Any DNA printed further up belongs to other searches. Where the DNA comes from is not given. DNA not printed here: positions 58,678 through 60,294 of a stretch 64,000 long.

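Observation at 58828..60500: ThiC homologue controlled by a cobalamin riboswitch: likely anaerobic benzimidazole (B12 lower ligand) synthase BzaF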

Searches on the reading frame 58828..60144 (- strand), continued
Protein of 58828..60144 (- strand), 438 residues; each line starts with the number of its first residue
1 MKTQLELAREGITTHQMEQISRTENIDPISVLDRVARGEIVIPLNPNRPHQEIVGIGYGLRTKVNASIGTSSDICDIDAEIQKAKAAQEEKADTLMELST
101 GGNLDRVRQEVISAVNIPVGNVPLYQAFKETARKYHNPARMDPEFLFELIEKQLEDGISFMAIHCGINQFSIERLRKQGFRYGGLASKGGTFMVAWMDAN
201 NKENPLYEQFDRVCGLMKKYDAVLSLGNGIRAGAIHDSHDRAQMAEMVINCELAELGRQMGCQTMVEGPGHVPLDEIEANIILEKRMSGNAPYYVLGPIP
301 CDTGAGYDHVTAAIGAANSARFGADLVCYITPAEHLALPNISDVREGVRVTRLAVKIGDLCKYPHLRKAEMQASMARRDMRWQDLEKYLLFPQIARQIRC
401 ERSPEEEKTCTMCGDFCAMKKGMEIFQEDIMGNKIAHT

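Call 53: find_encoding_contigs(protein=P0032, flank=10000, max_places=2)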
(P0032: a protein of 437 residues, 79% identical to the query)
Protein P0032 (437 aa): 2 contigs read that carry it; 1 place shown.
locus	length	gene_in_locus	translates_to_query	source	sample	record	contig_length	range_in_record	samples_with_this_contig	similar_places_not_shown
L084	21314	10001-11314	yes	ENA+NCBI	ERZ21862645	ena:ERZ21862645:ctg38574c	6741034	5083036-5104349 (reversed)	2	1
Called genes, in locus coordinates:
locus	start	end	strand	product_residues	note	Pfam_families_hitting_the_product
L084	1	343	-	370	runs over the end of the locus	PF01497:Peripla_BP_2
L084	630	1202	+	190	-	PF00293:NUDIX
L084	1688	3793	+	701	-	PF03477:ATP-cone, PF13597:NRDD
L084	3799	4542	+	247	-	PF13353:Fer4_12, PF04055:Radical_SAM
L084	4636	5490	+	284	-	-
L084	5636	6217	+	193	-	-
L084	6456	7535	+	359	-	PF00990:GGDEF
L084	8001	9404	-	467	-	PF13226:DUF4034, PF07719:TPR_2 (faint), PF13414:TPR_11 (faint)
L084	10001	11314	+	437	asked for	PF01964:ThiC_Rad_SAM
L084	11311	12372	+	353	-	PF02277:DBI_PRT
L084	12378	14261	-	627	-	PF01136:Peptidase_U32, PF12392:DUF3656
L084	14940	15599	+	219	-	PF12945:PilZNR, PF07238:PilZ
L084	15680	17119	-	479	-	PF00171:Aldedh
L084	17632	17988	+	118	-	-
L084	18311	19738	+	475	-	PF00072:Response_reg, PF00158:Sigma54_activat, PF14532:Sigma54_activ_2, PF25601:AAA_lid_14, PF02954:HTH_8 (weak)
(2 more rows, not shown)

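Call 57: find_homologous_proteins(query=L082:5591-6874:-, max_evalue=1e-30)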
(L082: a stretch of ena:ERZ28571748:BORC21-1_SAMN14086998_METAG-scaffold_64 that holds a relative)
Query L082:5591-6874:- (427 aa): 8000 proteins with E <= 1e-30 among 8000 candidates; the best 120 are listed.
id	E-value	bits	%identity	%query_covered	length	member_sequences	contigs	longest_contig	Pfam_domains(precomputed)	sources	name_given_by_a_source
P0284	1.6e-265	898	92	100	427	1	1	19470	PF01964.25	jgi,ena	-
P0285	1.4e-264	895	91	100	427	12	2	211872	PF01964.25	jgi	jgi:phosphomethylpyrimidine synthase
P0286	2.8e-264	894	90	100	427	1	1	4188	PF01964.25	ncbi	-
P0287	1.6e-263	892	90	100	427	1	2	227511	PF01964.25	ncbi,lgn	-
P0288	2.0e-263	891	91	100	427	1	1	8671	PF01964.25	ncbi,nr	ncbi:MAG: phosphomethylpyrimidine synthase ThiC [Desulfobacteraceae bacterium]|nr:phosphomethylpyrim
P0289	6.4e-262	886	89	100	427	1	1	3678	PF01964.25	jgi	-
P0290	1.1e-261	886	91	100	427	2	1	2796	PF01964.25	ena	-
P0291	2.2e-261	885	90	100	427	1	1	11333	PF01964.25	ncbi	-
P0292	2.9e-261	884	89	100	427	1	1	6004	PF01964.25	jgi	-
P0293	4.0e-261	884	89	100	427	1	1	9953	PF01964.25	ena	-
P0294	8.5e-261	883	89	100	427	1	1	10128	PF01964.25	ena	-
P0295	1.1e-260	882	89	100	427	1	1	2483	PF01964.25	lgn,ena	-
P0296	1.5e-260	882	89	100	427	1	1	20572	PF01964.25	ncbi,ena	-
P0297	3.1e-260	881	89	100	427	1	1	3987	PF01964.25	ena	-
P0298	3.9e-260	881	89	100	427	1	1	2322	PF01964.25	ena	-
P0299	2.0e-255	865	89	100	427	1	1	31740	PF01964.25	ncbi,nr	ncbi:MAG: phosphomethylpyrimidine synthase ThiC [Desulfobacteraceae bacterium]|nr:phosphomethylpyrim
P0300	1.2e-253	859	88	100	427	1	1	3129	PF01964.25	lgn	-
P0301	4.5e-253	857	88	100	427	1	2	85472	PF01964.25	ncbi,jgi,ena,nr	ncbi:MAG: phosphomethylpyrimidine synthase ThiC [Proteobacteria bacterium]|nr:phosphomethylpyrimidin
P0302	4.2e-252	854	88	100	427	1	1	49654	PF01964.25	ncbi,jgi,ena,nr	ncbi:MAG: phosphomethylpyrimidine synthase ThiC [Proteobacteria bacterium]|nr:phosphomethylpyrimidin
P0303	4.2e-252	854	88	100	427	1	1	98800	PF01964.25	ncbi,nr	ncbi:MAG: phosphomethylpyrimidine synthase ThiC [Desulfobacula sp.]|nr:phosphomethylpyrimidine synth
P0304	4.4e-247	838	88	95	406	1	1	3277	PF01964.25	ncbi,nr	ncbi:MAG: phosphomethylpyrimidine synthase ThiC, partial [Proteobacteria bacterium]|nr:phosphomethyl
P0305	4.7e-247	838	85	100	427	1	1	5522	PF01964.25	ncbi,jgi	-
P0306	1.0e-246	836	85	100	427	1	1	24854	PF01964.25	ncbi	-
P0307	1.2e-246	836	84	100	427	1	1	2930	PF01964.25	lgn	-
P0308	1.4e-246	836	84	100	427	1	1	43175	PF01964.25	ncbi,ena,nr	ncbi:MAG: phosphomethylpyrimidine synthase ThiC [Desulfobacterales bacterium]|nr:phosphomethylpyrimi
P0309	2.0e-246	835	84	100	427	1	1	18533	PF01964.25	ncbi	-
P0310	2.5e-246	835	84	100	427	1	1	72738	PF01964.25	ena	-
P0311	4.9e-246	834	84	100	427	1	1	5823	PF01964.25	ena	-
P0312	8.6e-246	833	84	100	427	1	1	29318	PF01964.25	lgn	-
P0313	1.0e-245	833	83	100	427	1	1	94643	PF01964.25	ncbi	-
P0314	1.2e-245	833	84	100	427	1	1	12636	PF01964.25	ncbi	-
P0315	1.5e-245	833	84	100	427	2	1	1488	PF01964.25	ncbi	-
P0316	1.8e-245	832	83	100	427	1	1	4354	PF01964.25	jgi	jgi:phosphomethylpyrimidine synthase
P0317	4.7e-245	831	83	100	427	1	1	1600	PF01964.25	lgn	-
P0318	3.4e-244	828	84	100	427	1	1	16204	PF01964.25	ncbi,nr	ncbi:MAG: phosphomethylpyrimidine synthase ThiC [Desulfobacula sp.]|nr:phosphomethylpyrimidine synth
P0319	5.2e-244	827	84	100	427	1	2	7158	PF01964.25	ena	-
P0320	8.6e-244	827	82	100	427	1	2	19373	PF01964.25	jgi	-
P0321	1.1e-243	826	83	100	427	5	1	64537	PF01964.25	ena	-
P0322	1.1e-243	826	82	100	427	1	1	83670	PF01964.25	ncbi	-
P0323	1.5e-243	826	83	100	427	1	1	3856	PF01964.25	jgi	jgi:phosphomethylpyrimidine synthase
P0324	1.6e-243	826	84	100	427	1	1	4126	PF01964.25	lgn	-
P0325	1.8e-243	826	84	99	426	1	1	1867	PF01964.25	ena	-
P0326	2.8e-243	825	84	100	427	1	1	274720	PF01964.25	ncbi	-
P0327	5.7e-243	824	83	100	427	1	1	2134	PF01964.25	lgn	-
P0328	7.9e-243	824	84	100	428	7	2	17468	PF01964.25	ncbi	-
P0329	1.1e-242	823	83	100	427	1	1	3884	PF01964.25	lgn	-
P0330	1.7e-242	823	83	100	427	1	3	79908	PF01964.25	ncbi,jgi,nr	ncbi:MAG: phosphomethylpyrimidine synthase ThiC [Proteobacteria bacterium]|nr:phosphomethylpyrimidin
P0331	2.1e-242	822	83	100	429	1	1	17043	PF01964.25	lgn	-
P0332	2.4e-242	822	83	100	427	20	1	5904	PF01964.25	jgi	-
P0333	4.4e-242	821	83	100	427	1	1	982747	PF01964.25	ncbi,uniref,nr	ncbi:phosphomethylpyrimidine synthase ThiC [Desulfotignum phosphitoxidans]|uniref:Phosphomethylpyrim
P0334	5.1e-242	821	83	100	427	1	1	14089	PF01964.25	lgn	-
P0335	9.8e-242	820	83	100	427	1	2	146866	PF01964.25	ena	-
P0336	1.4e-241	819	82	100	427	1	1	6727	PF01964.25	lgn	-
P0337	1.5e-241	819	83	100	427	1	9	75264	PF01964.25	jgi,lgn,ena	-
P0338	1.6e-241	819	82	100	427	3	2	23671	PF01964.25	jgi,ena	-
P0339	1.8e-241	819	82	100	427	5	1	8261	PF01964.25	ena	-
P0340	2.0e-241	819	82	100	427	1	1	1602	PF01964.25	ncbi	-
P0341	3.5e-241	818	82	100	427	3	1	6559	PF01964.25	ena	-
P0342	3.8e-241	818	82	100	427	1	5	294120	PF01964.25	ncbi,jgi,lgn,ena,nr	ncbi:MAG: phosphomethylpyrimidine synthase ThiC [Proteobacteria bacterium]|nr:phosphomethylpyrimidin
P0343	3.8e-241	818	83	100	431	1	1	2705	PF01964.25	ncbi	-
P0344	5.0e-241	818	83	100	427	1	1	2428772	PF01964.25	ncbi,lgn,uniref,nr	ncbi:phosphomethylpyrimidine synthase ThiC [Desulfospira joergensenii]|uniref:phosphomethylpyrimidin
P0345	5.9e-241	817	82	100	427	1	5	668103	PF01964.25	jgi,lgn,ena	-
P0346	6.4e-241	817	83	100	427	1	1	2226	PF01964.25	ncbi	-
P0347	1.2e-240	816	82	100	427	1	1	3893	PF01964.25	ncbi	-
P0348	2.1e-240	816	82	100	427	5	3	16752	PF01964.25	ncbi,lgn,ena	-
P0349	2.8e-240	815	82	100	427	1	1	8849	PF01964.25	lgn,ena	-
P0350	3.2e-240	815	82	100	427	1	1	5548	PF01964.25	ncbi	ncbi:MAG: phosphomethylpyrimidine synthase ThiC [Pseudomonadota bacterium]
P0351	3.4e-240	815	83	100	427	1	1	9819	PF01964.25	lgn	-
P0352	3.9e-240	815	82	100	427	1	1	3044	PF01964.25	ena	-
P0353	4.6e-240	814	81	100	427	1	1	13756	PF01964.25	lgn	-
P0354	5.3e-240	814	83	99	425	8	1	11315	PF01964.25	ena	-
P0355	6.0e-240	814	81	100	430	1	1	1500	PF01964.25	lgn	-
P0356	7.4e-240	814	81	100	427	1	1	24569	PF01964.25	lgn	-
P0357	7.4e-240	814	81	100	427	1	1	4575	PF01964.25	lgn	-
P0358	8.5e-240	814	82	100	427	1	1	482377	PF01964.25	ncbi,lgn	ncbi:MAG: phosphomethylpyrimidine synthase ThiC [Desulfobacter sp.]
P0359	8.7e-240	814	83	100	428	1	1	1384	PF01964.25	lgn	-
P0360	1.2e-239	813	82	100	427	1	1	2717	PF01964.25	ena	-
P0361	1.2e-239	813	82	100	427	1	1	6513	PF01964.25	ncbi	-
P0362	1.2e-239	813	82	100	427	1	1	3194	PF01964.25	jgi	jgi:phosphomethylpyrimidine synthase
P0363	1.5e-239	813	82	100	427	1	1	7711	PF01964.25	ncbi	-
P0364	1.7e-239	813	82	99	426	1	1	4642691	PF01964.25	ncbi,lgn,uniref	ncbi:MAG: phosphomethylpyrimidine synthase ThiC [Candidatus Electrothrix sp. GW3-4]|uniref:phosphome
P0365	1.8e-239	812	82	100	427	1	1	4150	PF01964.25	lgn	-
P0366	1.9e-239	812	80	100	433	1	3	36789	PF01964.25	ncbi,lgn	-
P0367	2.3e-239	812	82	100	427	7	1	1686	PF01964.25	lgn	-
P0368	2.6e-239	812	81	100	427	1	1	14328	PF01964.25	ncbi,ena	-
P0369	3.2e-239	812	82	100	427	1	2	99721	PF01964.25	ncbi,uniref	uniref:phosphomethylpyrimidine synthase ThiC n=1 Tax=Candidatus Electronema sp. TaxID=2698783 RepID=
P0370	4.4e-239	811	82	100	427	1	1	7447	PF01964.25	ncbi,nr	ncbi:phosphomethylpyrimidine synthase ThiC [Desulfobulbus sp. F5]|nr:phosphomethylpyrimidine synthas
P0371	5.0e-239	811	83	100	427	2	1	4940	PF01964.25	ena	-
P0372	5.1e-239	811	84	98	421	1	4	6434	PF01964.25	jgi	jgi:phosphomethylpyrimidine synthase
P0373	5.2e-239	811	82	100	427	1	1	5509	PF01964.25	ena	-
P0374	5.3e-239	811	82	100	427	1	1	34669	PF01964.25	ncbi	ncbi:MAG: phosphomethylpyrimidine synthase ThiC [Pseudomonadota bacterium]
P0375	7.2e-239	811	81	100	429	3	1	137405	PF01964.25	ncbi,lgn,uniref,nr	ncbi:phosphomethylpyrimidine synthase ThiC [Desulfobacula phenolica]|uniref:Phosphomethylpyrimidine 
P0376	8.4e-239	810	82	100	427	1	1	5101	PF01964.25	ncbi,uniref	uniref:phosphomethylpyrimidine synthase ThiC n=1 Tax=Candidatus Electronema sp. TaxID=2698783 RepID=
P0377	8.5e-239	810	81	100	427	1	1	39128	PF01964.25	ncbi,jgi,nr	ncbi:MAG: phosphomethylpyrimidine synthase ThiC [Deltaproteobacteria bacterium]|nr:phosphomethylpyri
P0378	9.0e-239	810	82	100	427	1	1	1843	PF01964.25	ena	-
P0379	9.1e-239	810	82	99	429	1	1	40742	PF01964.25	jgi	jgi:phosphomethylpyrimidine synthase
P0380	1.0e-238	810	82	100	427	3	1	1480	PF01964.25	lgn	-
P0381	1.1e-238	810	81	100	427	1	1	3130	PF01964.25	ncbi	ncbi:MAG: phosphomethylpyrimidine synthase ThiC [Desulfobacteraceae bacterium]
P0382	1.1e-238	810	81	100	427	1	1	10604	PF01964.25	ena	-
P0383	1.1e-238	810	84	98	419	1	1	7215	PF01964.25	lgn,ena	-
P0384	1.3e-238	810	81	100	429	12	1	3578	PF01964.25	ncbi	-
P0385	1.5e-238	809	82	100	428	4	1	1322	PF01964.25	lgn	-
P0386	1.6e-238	809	82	100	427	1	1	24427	PF01964.25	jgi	jgi:phosphomethylpyrimidine synthase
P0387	1.6e-238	809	82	100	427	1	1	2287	PF01964.25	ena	-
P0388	1.7e-238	809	82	100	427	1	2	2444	PF01964.25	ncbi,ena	-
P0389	2.2e-238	809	82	100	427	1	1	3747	PF01964.25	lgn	-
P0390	2.2e-238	809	82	100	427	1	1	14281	PF01964.25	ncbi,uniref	ncbi:phosphomethylpyrimidine synthase ThiC [Candidatus Electronema sp. JC]|uniref:phosphomethylpyrim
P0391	2.3e-238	809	82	100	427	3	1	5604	PF01964.25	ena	-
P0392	2.3e-238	809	82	100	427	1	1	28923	PF01964.25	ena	-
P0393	2.7e-238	809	81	100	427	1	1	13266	PF01964.25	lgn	-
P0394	3.1e-238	808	81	100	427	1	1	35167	PF01964.25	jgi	jgi:phosphomethylpyrimidine synthase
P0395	4.2e-238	808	82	100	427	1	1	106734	PF01964.25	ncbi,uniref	ncbi:phosphomethylpyrimidine synthase ThiC [Candidatus Electronema sp. JM]|uniref:phosphomethylpyrim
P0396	4.2e-238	808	82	100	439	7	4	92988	PF01964.25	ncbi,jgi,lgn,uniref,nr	ncbi:phosphomethylpyrimidine synthase ThiC [Desulfotignum phosphitoxidans]|jgi:phosphomethylpyrimidi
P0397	4.5e-238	808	82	100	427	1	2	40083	PF01964.25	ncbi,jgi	-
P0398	4.9e-238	808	83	98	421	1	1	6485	PF01964.25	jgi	jgi:phosphomethylpyrimidine synthase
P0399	5.3e-238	808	81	100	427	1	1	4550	PF01964.25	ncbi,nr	ncbi:MAG: phosphomethylpyrimidine synthase ThiC [Desulfobacterales bacterium]|nr:phosphomethylpyrimi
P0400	5.7e-238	808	82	100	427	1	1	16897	PF01964.25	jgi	-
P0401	5.8e-238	808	81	100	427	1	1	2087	PF01964.25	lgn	-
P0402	7.2e-238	807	81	100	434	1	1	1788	PF01964.25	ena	-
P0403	8.0e-238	807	82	100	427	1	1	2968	PF01964.25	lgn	-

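Call 62: search_protein_families(library=pfam, proteins=[L066:105-905:+, L066:902-1642:+, L066:1411-2433:+, L066:2430-2966:+], max_evalue=1)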
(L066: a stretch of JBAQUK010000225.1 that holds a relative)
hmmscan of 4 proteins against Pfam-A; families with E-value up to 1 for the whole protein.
L066:105-905:+ (266 aa): 1 family
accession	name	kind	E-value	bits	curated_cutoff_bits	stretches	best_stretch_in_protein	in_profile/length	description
PF02571.20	CbiJ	-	2.3e-60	204.5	28.6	1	2-250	2-231/234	Precorrin-6x reductase CbiJ/CobK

L066:902-1642:+ (246 aa): 2 families
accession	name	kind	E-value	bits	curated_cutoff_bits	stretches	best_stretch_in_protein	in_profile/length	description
PF02654.20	CobS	-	2.4e-52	178.6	23.2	1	7-238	1-207/207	Cobalamin-5-phosphate synthase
PF15809.10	STG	-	0.08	13.4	27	1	52-136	89-173/236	Simian taste bud-specific gene product family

L066:1411-2433:+ (340 aa): 2 families
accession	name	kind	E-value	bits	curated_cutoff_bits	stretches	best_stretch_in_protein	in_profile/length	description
PF01261.30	AP_endonuc_2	-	4.6e-12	46.6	31.1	1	115-324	10-230/249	Xylose isomerase-like TIM barrel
PF13404.12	HTH_AsnC-type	-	0.083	13.2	27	1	205-224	9-28/42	AsnC-type helix-turn-helix domain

L066:2430-2966:+ (178 aa): 1 family
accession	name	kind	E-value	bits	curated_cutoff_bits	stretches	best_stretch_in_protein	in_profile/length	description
PF02283.22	CobU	-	1.1e-54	184.9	27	1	7-171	1-167/168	Cobinamide kinase / cobinamide phosphate guanyltransferase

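Call 72: find_encoding_contigs(protein=P0296, flank=10000, max_places=1)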
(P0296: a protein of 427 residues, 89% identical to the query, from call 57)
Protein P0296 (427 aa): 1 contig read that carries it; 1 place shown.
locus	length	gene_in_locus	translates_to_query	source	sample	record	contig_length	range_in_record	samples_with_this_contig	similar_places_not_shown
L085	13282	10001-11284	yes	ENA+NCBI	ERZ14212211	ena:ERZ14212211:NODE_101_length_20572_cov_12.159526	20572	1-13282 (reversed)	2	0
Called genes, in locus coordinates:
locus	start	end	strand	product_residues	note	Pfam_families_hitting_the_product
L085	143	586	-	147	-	PF13279:4HBT_2, PF03061:4HBT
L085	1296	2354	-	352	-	PF02277:DBI_PRT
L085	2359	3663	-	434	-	PF01964:ThiC_Rad_SAM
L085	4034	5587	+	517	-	PF00672:HAMP, PF00211:Guanylate_cyc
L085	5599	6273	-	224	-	PF13487:HD_5, PF01966:HD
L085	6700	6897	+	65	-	PF02597:ThiS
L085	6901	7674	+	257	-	PF05690:ThiG, PF00977:His_biosynth (weak)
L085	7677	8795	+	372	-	PF04055:Radical_SAM, PF06968:BATS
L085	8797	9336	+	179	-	PF00899:ThiF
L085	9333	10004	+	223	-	PF02581:TMP-TENI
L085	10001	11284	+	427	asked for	PF01964:ThiC_Rad_SAM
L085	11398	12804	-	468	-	PF00149:Metallophos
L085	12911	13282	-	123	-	?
